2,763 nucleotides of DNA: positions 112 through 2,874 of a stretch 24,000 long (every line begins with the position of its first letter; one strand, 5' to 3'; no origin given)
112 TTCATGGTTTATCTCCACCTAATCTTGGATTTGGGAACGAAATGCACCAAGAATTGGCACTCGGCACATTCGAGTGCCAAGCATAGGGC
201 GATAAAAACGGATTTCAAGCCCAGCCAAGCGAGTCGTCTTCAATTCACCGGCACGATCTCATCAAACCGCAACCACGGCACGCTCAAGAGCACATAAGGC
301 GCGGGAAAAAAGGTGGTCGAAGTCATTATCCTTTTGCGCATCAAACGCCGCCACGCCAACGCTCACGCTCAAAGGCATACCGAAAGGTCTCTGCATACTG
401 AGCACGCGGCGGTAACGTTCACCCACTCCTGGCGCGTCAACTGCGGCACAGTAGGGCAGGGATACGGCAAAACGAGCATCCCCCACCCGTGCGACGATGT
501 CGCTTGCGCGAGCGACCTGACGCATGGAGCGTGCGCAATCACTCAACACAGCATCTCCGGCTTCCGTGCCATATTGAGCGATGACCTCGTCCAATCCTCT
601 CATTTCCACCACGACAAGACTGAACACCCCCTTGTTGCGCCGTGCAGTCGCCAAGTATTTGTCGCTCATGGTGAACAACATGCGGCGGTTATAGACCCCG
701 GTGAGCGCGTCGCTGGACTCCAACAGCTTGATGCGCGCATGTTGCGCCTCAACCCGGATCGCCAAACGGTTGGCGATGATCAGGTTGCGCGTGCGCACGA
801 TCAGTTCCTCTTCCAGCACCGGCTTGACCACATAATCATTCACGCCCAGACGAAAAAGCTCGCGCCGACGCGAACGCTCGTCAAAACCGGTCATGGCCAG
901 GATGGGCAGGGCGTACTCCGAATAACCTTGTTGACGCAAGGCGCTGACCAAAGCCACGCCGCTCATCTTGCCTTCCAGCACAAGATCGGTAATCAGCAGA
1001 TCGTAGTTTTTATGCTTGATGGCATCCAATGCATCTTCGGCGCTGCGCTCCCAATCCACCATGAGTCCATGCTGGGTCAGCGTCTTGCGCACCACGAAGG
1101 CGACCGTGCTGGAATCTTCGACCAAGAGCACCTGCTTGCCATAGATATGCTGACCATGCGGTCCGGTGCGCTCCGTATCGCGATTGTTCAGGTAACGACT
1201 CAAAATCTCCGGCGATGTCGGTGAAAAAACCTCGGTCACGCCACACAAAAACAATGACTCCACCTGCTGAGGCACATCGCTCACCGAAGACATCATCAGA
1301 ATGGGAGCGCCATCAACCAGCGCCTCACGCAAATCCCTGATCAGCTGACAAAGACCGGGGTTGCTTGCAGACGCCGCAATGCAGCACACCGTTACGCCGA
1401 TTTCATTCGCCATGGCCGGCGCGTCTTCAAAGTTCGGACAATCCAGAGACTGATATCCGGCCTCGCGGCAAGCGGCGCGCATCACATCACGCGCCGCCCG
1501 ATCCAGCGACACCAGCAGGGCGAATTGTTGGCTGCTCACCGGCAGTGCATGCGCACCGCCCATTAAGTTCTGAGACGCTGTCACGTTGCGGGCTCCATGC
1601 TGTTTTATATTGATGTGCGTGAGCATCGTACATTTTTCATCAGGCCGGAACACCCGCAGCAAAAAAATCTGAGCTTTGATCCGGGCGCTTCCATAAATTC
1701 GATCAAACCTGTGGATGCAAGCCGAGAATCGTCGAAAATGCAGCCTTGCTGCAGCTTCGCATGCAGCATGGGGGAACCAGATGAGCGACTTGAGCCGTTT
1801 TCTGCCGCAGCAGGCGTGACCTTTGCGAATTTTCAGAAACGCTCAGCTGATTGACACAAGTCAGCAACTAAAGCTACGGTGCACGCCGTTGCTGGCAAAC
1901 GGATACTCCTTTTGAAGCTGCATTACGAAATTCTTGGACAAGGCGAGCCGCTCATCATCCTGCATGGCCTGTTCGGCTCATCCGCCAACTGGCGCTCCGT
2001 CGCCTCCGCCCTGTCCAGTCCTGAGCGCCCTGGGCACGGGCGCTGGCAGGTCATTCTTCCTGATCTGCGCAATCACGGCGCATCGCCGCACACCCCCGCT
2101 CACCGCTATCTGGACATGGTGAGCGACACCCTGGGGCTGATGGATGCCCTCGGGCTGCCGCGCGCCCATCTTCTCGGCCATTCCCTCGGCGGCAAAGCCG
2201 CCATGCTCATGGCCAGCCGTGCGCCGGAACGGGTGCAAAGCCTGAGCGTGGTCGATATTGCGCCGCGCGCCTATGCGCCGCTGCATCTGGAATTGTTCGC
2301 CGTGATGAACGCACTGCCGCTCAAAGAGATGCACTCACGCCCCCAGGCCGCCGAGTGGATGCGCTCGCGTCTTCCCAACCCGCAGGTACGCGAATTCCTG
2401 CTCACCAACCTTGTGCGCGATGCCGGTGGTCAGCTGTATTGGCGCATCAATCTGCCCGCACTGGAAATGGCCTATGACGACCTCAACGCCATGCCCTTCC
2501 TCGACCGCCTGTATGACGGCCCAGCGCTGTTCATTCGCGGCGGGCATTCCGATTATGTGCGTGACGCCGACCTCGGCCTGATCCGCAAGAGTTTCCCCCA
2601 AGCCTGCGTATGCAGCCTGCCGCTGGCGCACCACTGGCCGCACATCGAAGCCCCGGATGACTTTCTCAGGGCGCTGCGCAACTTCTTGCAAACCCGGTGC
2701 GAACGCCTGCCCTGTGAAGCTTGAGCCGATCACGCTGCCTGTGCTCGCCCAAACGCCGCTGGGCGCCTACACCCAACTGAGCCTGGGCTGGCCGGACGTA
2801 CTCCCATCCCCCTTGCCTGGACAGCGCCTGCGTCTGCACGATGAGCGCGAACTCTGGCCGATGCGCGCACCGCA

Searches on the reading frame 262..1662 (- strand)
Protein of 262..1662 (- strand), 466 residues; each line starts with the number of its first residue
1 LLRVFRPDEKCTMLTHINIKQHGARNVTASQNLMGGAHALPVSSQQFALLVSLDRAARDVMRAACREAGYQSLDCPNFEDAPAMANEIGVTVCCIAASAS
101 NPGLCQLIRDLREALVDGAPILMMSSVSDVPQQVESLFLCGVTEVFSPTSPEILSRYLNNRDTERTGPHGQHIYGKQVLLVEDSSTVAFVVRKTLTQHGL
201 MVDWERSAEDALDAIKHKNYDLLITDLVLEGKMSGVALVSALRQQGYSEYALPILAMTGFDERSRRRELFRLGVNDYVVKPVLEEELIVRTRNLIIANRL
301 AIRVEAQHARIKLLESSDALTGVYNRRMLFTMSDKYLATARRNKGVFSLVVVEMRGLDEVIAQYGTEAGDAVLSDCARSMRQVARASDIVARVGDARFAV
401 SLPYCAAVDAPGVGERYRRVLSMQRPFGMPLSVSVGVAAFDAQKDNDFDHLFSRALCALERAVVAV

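Call 115: search_protein_families(library=pfam, proteins=[window:262-1662:-], max_evalue=0.00001)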
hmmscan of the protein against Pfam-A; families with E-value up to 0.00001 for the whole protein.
window:262-1662:- (466 aa): 2 families
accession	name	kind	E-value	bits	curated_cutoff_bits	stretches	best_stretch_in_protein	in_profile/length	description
PF00072.30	Response_reg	-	3.2e-23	82.5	30.2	1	178-290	1-109/111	Response regulator receiver domain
PF00990.26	GGDEF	-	2.1e-22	80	23.8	1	317-462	3-154/161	Diguanylate cyclase, GGDEF domain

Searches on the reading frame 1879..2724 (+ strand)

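Call 115: search_protein_families(library=pfam, proteins=[window:1879-2724:+], max_evalue=0.00001)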
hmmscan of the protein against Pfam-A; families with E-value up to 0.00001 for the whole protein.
window:1879-2724:+ (281 aa): 4 families
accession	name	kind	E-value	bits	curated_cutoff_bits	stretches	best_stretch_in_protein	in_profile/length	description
PF00561.26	Abhydrolase_1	-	2.6e-29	103.1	25.8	1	24-259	2-245/245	alpha/beta hydrolase fold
PF12697.13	Abhydrolase_6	-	1.5e-16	62.2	26.3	1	25-264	1-216/217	Alpha/beta hydrolase family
PF07819.20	PGAP1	-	3.1e-08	34.1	24.3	0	97-151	94-155/233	PGAP1-like alpha/beta domain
PF12146.15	Hydrolase_4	-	2.7e-06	27.3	27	1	25-137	7-117/239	Serine aminopeptidase, S33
